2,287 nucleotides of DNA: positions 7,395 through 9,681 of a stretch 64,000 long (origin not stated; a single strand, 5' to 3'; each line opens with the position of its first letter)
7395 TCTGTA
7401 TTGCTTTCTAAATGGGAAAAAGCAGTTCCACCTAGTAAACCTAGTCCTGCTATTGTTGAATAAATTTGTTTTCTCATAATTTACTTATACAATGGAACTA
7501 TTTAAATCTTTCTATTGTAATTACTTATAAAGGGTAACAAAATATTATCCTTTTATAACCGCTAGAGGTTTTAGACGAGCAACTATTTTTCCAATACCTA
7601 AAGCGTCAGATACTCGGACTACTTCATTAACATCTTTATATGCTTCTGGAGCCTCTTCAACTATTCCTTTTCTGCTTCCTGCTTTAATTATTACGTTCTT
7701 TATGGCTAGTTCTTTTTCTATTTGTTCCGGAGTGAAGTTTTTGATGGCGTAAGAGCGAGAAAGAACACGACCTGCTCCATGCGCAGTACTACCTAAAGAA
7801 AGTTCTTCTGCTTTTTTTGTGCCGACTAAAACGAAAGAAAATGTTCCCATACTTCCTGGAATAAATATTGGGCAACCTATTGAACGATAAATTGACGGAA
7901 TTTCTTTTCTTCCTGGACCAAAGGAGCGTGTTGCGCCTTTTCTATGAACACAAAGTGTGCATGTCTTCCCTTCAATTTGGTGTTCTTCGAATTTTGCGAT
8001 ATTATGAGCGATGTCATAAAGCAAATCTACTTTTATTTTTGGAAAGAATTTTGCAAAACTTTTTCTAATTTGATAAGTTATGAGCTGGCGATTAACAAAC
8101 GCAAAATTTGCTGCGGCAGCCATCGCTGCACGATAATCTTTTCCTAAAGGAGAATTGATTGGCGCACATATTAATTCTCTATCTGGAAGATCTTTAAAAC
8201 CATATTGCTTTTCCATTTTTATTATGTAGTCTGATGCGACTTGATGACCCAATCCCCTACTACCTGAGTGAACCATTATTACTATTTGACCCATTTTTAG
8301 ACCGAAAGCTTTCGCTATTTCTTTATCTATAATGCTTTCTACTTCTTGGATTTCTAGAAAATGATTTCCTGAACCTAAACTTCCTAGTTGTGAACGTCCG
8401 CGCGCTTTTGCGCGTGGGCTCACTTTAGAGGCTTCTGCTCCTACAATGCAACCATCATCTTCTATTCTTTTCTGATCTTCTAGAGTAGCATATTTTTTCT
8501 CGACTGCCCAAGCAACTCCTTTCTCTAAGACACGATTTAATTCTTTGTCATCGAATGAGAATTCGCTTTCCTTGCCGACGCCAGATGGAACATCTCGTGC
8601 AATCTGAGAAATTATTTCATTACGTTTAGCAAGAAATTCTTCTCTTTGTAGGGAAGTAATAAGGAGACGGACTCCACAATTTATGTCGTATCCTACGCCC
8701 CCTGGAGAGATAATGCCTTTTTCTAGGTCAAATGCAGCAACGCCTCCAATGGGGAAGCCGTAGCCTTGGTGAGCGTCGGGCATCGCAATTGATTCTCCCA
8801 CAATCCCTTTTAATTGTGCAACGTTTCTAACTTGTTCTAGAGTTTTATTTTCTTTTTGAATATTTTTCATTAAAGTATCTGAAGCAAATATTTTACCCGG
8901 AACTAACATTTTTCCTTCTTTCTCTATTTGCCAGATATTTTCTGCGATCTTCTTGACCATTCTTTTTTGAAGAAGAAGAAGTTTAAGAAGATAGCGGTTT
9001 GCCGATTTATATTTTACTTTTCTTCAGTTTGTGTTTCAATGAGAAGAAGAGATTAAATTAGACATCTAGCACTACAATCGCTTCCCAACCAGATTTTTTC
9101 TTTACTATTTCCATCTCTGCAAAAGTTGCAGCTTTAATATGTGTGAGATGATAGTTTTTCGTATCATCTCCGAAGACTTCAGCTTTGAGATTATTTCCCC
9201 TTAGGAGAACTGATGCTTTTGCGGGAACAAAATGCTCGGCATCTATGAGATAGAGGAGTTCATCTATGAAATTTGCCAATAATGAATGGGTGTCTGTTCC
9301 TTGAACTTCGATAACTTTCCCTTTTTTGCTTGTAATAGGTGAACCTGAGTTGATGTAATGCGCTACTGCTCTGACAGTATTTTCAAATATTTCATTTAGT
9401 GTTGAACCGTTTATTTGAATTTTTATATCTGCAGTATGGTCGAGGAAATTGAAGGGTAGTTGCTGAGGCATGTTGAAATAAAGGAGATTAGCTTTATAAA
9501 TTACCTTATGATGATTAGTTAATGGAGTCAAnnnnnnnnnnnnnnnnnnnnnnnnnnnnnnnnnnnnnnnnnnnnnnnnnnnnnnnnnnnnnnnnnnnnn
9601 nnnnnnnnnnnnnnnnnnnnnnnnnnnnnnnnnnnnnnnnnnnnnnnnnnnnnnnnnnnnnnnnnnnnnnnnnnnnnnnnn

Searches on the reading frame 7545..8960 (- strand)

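Call 49: search_protein_families(library=pfam, proteins=[window:7545-8960:-], max_evalue=0.001)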
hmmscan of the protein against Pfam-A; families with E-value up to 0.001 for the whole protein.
window:7545-8960:- (471 aa): 1 family
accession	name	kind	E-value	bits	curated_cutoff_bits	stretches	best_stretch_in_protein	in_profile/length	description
PF01139.22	RtcB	-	3.8e-165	550.7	27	1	43-471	1-426/426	tRNA-splicing ligase RtcB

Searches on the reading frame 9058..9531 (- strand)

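Call 49: search_protein_families(library=pfam, proteins=[window:9058-9531:-], max_evalue=0.001)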
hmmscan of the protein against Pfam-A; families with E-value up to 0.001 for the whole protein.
window:9058-9531:- (157 aa): 1 family
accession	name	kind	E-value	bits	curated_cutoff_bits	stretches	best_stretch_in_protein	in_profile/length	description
PF01951.21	Archease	-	4.7e-33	114.8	25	1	27-157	1-136/136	Archease protein family (MTH1598/TM1083)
